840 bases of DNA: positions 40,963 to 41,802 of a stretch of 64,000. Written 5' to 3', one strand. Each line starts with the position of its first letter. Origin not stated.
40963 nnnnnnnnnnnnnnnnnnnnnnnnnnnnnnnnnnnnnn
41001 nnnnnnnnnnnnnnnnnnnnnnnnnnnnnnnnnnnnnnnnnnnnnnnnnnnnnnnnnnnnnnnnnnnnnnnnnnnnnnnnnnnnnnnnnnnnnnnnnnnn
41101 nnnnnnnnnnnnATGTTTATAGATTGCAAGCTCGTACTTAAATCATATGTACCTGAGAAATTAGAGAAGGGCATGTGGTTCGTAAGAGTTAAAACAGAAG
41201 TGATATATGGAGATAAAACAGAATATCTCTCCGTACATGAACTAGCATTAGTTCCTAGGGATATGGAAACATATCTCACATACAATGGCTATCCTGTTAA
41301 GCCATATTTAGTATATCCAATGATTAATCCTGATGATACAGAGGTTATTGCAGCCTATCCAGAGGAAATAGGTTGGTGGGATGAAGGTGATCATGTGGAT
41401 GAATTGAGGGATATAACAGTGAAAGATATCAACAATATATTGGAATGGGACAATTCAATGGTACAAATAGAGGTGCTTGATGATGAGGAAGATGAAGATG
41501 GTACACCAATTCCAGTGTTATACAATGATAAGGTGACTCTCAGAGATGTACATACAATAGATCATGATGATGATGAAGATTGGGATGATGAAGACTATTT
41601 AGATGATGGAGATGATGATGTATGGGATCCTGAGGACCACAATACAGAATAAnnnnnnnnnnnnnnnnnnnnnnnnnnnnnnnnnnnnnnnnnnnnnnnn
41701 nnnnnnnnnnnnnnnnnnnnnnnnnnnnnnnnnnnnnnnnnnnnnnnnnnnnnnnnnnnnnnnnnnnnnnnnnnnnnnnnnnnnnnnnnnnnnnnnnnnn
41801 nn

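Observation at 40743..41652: Two tandem small lipoproteins followed by a hyper-acidic protein at the head of the rightward early operon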

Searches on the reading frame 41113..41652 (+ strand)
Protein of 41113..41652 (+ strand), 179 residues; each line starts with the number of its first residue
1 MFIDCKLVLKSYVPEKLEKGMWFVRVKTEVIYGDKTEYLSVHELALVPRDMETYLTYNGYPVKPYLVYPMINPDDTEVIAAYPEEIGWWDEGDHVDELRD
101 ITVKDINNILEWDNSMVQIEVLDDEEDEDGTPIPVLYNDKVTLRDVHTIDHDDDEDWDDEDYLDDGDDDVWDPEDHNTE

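Call 6: search_protein_families(library=phrogs, proteins=[window:41113-41652:+], max_evalue=0.01)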
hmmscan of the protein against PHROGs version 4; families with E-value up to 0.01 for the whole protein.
window:41113-41652:+ (179 aa): 0 families

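Call 7: search_protein_families(library=pfam, proteins=[window:41113-41652:+], max_evalue=0.1)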
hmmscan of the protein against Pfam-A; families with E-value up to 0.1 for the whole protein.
window:41113-41652:+ (179 aa): 0 families

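Call 10: search_dna_similar(query=window:41113-41652:+, collection=phages, mode=protein, max_evalue=0.01, max_rows=20)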
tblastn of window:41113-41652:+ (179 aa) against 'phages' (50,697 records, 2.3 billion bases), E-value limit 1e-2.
No match.

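Call 13: find_related_loci(query=window:41113-41652:+, collection=viral_contigs, flank=5000)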
Query window:41113-41652:+ (179 aa) in viral_contigs; peptide patterns used: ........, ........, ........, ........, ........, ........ (x = any residue, [..] = any of these).
122 stretches matched a pattern; 20 encode a relative of the query (tblastn E <= 1e-3); 20 distinct loci.
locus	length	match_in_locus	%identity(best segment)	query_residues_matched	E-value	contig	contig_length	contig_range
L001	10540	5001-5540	96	1-179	1e-109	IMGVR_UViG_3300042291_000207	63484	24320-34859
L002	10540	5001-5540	96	1-179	1e-109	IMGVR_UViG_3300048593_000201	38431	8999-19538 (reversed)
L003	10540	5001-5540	96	1-179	1e-109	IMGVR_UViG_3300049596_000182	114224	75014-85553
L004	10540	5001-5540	96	1-179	1e-109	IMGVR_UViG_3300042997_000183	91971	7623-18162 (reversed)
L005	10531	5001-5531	91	1-179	1e-90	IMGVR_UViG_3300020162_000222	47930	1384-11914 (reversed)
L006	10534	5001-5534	90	1-179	1e-84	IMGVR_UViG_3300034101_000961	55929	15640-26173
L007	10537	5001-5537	88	1-179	4e-83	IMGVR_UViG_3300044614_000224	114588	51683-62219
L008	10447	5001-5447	89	1-148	2e-81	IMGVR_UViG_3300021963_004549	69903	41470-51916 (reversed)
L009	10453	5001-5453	84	1-150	8e-80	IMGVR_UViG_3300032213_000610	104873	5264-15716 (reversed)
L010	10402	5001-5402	48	1-143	2e-30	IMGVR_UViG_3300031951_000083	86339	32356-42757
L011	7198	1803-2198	46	6-146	2e-28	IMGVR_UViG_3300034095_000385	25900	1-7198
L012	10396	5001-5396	47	6-146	3e-28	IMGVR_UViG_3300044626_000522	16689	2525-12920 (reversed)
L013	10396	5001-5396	47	6-146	4e-28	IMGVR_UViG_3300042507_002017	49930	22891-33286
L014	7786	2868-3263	47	6-146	3e-28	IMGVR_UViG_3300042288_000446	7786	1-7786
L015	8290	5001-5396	47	6-146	3e-28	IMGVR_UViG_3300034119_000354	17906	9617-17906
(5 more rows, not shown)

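Call 17: find_homologous_proteins(query=window:41113-41652:+, max_evalue=0.001)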
Query window:41113-41652:+ (179 aa): 94 proteins with E <= 0.001 among 200 candidates.
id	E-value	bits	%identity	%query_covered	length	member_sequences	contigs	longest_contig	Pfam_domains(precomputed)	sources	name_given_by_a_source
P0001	1.5e-108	379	91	100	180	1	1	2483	-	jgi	jgi:hypothetical protein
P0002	6.8e-108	377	93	100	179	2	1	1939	-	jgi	jgi:hypothetical protein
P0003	3.1e-107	375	93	100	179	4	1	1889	-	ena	-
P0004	3.4e-107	375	95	83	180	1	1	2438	-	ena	-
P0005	1.6e-106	372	90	100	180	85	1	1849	-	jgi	jgi:hypothetical protein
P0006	8.1e-106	370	91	100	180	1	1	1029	-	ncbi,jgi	jgi:hypothetical protein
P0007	1.3e-105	370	93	100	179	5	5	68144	-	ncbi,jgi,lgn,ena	-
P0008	5.7e-105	367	86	100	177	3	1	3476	-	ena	-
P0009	4.0e-103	361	91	100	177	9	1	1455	-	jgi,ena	jgi:hypothetical protein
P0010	3.1e-102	359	88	100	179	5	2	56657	-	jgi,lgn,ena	jgi:hypothetical protein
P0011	4.5e-102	358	93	83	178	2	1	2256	-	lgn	-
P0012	6.5e-102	357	88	100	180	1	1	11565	-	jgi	jgi:hypothetical protein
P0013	3.2e-101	355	88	100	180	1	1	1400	-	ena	-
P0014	4.0e-101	355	88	100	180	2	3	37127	-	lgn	-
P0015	5.0e-101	355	88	100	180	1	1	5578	-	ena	-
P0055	3.0e-28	117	48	80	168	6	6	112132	-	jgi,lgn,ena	jgi:hypothetical protein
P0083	8.7e-20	89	40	88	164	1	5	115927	-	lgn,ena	-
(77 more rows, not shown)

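Call 21: search_solved_structures(query=A1, max_evalue=10, show_alignments=2)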
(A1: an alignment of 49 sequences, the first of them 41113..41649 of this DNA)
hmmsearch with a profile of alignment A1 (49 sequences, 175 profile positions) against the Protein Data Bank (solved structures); distinct sequences matched with E-value up to 10: 1.
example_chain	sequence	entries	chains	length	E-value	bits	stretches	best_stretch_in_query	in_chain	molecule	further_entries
1rfe_A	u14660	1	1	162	1.4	12.1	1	82-147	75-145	hypothetical protein Rv2991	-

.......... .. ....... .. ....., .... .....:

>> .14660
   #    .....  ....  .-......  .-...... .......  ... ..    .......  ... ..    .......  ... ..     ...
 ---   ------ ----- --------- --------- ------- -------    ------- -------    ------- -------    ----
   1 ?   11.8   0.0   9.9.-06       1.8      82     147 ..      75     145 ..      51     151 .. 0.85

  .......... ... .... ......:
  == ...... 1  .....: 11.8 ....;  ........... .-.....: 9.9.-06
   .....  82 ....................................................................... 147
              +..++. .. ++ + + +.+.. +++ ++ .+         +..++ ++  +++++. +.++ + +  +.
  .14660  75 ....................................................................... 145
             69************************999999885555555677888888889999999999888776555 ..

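Call 24: predict_structure(alignment_id=A1)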
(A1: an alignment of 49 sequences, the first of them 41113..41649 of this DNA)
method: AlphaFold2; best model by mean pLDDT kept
length: 179 residues; sequences in the alignment: 49
mean_pLDDT: 81.1   pTM: 0.70
mean pLDDT of the five models: 81.1, 78.7, 78.5, 76.5, 76.5
residues with pLDDT >= 90: 83; 70-90: 57; 50-70: 12; < 50: 27
segments of 3 or more residues with pLDDT < 50: 149-170, 176-179
pLDDT, mean of each block of 10 residues (from residue 1): 92 95 92 88 95 95 92 81 91 73 92 88 82 90 72 45 45 48
secondary structure, 60 per line:
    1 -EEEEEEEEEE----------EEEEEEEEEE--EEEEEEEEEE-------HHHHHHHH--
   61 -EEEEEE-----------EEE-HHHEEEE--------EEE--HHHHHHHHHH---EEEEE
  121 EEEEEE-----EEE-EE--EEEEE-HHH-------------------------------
elements in order: E2-11 E22-31 E34-43 H51-58 E62-67 E79-81 E86-89 E98-100 H103-112 E116-126 E132-134 E140-144

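Call 30: search_protein_representatives(alignment_id=A1)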
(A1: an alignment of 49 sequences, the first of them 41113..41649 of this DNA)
Query: 49 sequences, 175 profile positions. Proteins with E-value up to 0.001 (for the whole library): 256; up to 1e-10: 218; up to 1e-30: 87. The best 150 are listed.
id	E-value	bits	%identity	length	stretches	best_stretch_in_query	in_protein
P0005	5.4e-58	212.1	-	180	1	1-165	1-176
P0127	3.5e-55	203.0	-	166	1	1-166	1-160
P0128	5.9e-53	195.7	-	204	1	1-164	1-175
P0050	4.6e-52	192.8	-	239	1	1-166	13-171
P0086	8.9e-51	188.6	-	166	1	1-174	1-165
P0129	3.3e-50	186.8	-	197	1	1-166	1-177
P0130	3.0e-49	183.6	-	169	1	1-159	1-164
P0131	4.4e-49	183.1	-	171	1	1-158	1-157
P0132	5.0e-48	179.7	-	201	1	1-167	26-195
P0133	7.1e-48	179.2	-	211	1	1-155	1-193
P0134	8.1e-48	179.0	-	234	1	1-168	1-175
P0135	1.5e-47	178.1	-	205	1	1-149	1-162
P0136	3.6e-47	176.9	-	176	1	1-166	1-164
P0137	2.3e-46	174.2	-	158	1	1-153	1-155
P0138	5.5e-46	173.0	-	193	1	1-156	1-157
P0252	2.3e-23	99.3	-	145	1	2-142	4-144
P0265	2.8e-21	92.6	-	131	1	1-139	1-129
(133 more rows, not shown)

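Call 35: fold_search(model_id=the predicted structure, library=viral)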
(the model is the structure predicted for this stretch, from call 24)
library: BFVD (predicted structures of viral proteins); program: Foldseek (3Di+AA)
matches with E <= 10: 577; with E <= 0.001: 0
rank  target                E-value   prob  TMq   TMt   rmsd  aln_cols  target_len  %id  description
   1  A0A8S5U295            9.3e-02  0.09  0.13  0.08  20.4       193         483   11  Minor structural protein [Siphoviridae sp. ctqzz19]
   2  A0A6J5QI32            2.1e-01  0.08  0.12  0.16  18.1       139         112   12  Uncharacterized protein [uncultured Caudovirales phage]
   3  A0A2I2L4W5            3.0e-01  0.10  0.15  0.16  21.5       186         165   16  Uncharacterized protein (Fragment) [Orpheovirus IHUMI-LCC2]
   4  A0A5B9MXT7            3.5e-01  0.08  0.16  0.16  18.3       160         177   16  (no name in the UniProt tables at hand)
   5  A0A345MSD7            3.9e-01  0.15  0.13  0.23  16.6       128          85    9  (no name in the UniProt tables at hand)
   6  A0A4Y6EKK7            3.9e-01  0.06  0.14  0.13  20.1       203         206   14  Uncharacterized protein [Corynebacterium phage Stickynote]
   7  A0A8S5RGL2            4.1e-01  0.08  0.14  0.05  16.0       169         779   14  Uncharacterized protein [virus sp. ctQmo6]
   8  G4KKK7                4.6e-01  0.16  0.16  0.23  12.4        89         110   13  (no name in the UniProt tables at hand)
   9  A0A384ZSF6            4.6e-01  0.10  0.14  0.20  15.9       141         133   15  Uncharacterized protein [Vibrio phage YC]
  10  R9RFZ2                4.9e-01  0.21  0.15  0.27  13.0        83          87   14  (no name in the UniProt tables at hand)
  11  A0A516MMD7            5.7e-01  0.14  0.15  0.19  12.4       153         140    6  (no name in the UniProt tables at hand)
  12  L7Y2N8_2              6.4e-01  0.06  0.15  0.05  19.2       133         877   10  Putative capsid protein 3 [Megavirus lba]
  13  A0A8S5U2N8            6.4e-01  0.06  0.13  0.15  17.8       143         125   10  Uncharacterized protein [Podoviridae sp. ctCDM29]
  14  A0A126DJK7            6.8e-01  0.23  0.12  0.18  11.4        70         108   11  (no name in the UniProt tables at hand)
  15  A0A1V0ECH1            7.2e-01  0.10  0.14  0.21  12.0       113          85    8  (no name in the UniProt tables at hand)
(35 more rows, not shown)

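Call 36: fold_search(model_id=the predicted structure, library=pdb)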
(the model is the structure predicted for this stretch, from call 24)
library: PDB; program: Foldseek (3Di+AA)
matches with E <= 10: 385; with E <= 0.001: 0
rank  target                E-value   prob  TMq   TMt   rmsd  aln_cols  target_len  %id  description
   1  9ejk_C                1.2e-01  0.18  0.13  0.20  14.3       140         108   10  Lgl2 bound to the aPKCiota-Par6b complex in nucleotide-free form. Head sub-complex region subtracted (released 2025-07-02)
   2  4v7e_BL               1.5e-01  0.33  0.16  0.29  11.9        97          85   13  Model of the small subunit RNA based on a 5.5 A cryo-EM map of Triticum aestivum translating 80S ribosome (released 2014-07-09)
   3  9ejm_C                5.9e-01  0.06  0.11  0.16  14.0       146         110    8  Lgl2 bound to the aPKCiota-Par6B complex in its ADP-bound form (released 2025-07-02)
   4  1kpp_MODEL_1_A        6.5e-01  0.11  0.10  0.12  16.2        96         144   17  Structure of the Tsg101 UEV domain (released 2002-05-24)
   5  4v18_B                6.9e-01  0.06  0.12  0.13  16.2       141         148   11  SeMet structure of a novel carbohydrate binding module from glycoside hydrolase family 5 glucanase from Ruminococcus f (released 2016-01-20)
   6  8a22_Bp               8.6e-01  0.18  0.13  0.18  11.1        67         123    7  Structure of the mitochondrial ribosome from Polytomella magna (released 2022-11-16)
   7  4v18_A                8.6e-01  0.06  0.13  0.15  15.4       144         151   12  SeMet structure of a novel carbohydrate binding module from glycoside hydrolase family 5 glucanase from Ruminococcus f (released 2016-01-20)
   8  4v17_A                8.6e-01  0.04  0.12  0.12  15.6       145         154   12  Structure of a novel carbohydrate binding module from glycoside hydrolase family 5 glucanase from Ruminococcus flavefa (released 2016-01-20)
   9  4v6i_AP               9.1e-01  0.08  0.15  0.24  11.4        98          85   14  Localization of the small subunit ribosomal proteins into a 6.1 A cryo-EM map of Saccharomyces cerevisiae translating (released 2014-07-09)
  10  7zlx_B                9.6e-01  0.13  0.12  0.15  13.0        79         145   16  Crystal Structure of the TSG101-UEV domain:space group P21 (released 2022-06-22)
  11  5i7z_A                1.0e+00  0.16  0.15  0.26  12.2        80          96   12  Crystal structure of a Par-6 PDZ-Crumbs 3 C-terminal peptide complex (released 2016-03-16)
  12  7zlx_E                1.0e+00  0.12  0.12  0.14  13.0        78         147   17  Crystal Structure of the TSG101-UEV domain:space group P21 (released 2022-06-22)
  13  1s1q_C                1.1e+00  0.08  0.12  0.15  13.7        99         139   13  TSG101(UEV) domain in complex with Ubiquitin (released 2004-05-04)
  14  4v17_B                1.1e+00  0.04  0.11  0.13  15.6       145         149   12  Structure of a novel carbohydrate binding module from glycoside hydrolase family 5 glucanase from Ruminococcus flavefa (released 2016-01-20)
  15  6t82_A                1.1e+00  0.06  0.09  0.09  12.5        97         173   15  3C-like protease from Southampton virus complexed with FMOPL000542a. (released 2020-08-19)
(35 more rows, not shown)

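Call 38: find_encoding_contigs(protein=P0083, flank=8000, max_places=2)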
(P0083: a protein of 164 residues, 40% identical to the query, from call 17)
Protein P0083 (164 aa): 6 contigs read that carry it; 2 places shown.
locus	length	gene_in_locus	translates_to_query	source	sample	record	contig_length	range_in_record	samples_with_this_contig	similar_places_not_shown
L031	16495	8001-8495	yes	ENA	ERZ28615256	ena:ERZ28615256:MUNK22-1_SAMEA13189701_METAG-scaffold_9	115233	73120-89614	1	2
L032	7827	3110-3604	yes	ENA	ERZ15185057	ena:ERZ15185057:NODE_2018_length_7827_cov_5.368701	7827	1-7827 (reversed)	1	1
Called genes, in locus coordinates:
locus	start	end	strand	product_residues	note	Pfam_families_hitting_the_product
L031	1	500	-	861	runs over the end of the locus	PF16510:P22_portal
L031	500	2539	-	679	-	-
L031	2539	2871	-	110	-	-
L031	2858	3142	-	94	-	-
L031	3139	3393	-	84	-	-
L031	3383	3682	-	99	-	-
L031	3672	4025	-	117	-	PF00216:Bac_DNA_binding (weak)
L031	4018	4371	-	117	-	-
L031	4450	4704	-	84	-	-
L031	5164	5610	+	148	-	-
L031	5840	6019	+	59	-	-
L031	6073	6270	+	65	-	-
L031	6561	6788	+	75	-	-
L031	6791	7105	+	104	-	-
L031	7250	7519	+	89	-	-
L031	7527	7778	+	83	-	-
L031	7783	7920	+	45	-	-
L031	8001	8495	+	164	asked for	-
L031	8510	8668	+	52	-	-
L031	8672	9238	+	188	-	-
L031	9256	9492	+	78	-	-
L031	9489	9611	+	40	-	-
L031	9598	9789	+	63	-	-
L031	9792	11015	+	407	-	-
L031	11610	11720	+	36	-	-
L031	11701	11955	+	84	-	-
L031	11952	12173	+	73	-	-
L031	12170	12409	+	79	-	-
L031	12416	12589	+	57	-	-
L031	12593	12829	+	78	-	-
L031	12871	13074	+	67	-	-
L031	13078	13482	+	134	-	-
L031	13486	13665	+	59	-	-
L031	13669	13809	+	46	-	-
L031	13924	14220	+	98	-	-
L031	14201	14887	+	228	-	PF00149:Metallophos, PF12850:Metallophos_2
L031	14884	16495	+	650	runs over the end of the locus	-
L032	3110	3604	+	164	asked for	-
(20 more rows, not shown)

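Call 39: find_encoding_contigs(protein=P0055, flank=8000, max_places=2)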
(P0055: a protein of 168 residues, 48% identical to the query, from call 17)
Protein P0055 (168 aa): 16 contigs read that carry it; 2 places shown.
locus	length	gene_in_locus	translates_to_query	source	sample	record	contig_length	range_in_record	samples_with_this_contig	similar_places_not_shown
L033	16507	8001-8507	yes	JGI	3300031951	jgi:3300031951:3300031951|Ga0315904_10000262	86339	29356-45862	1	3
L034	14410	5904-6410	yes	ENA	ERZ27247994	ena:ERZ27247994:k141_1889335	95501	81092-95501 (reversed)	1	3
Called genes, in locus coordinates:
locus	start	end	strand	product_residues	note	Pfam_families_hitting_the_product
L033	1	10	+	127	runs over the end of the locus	-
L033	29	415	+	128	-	-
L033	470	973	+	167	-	-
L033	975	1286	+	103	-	-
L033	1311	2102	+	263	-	-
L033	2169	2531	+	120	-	-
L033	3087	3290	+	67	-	-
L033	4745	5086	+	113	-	PF20475:DUF6717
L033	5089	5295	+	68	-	-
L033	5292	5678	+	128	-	-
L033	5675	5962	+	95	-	-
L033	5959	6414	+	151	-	-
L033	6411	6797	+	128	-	-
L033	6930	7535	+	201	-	-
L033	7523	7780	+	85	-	-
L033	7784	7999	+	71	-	-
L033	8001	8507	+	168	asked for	-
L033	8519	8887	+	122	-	-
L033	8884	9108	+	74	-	-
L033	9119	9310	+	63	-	-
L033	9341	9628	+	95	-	-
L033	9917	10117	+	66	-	-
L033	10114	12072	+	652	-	-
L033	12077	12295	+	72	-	-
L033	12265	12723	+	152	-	-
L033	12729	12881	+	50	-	-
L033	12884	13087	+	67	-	-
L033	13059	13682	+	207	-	-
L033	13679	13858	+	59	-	-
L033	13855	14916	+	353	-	PF03796:DnaB_C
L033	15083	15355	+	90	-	-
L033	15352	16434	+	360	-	PF04851:ResIII (faint), PF00271:Helicase_C (weak)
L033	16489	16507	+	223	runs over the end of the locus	PF13479:AAA_24 (weak)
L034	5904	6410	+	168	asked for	-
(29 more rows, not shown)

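Call 58: search_dna_similar(query=P0265, collection=phages, mode=protein, max_evalue=1, max_rows=15)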
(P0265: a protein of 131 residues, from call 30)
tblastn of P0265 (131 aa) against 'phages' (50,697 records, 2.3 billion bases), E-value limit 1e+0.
Records with a match: 1; places in all: 1; records where one place covers at least 80% of the query: 0.
Best place of each record, by identity: <60% 1.
By first word of the organism name: Bacteriophage 1.
By host as written in the record: - 1.
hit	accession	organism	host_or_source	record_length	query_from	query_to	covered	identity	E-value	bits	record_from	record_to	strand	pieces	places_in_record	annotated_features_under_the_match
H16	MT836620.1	Bacteriophage sp.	human fecal samples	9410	77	129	40%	38.2%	1e+0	34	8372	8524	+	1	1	record has no annotation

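Call 59: search_dna_similar(query=P0252, collection=phages, mode=protein, max_evalue=1, max_rows=15)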
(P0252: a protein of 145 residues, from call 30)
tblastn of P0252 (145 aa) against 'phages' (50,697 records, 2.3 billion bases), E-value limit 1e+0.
No match.

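Call 61: search_protein_families(library=ncbifam, proteins=[window:41113-41652:+], max_evalue=0.1)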
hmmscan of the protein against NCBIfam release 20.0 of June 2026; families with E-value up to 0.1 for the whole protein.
window:41113-41652:+ (179 aa): 0 families

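Call 62: search_protein_families(library=padloc, proteins=[window:41113-41652:+], max_evalue=0.1)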
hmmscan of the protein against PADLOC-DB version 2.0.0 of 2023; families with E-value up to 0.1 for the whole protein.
window:41113-41652:+ (179 aa): 0 families
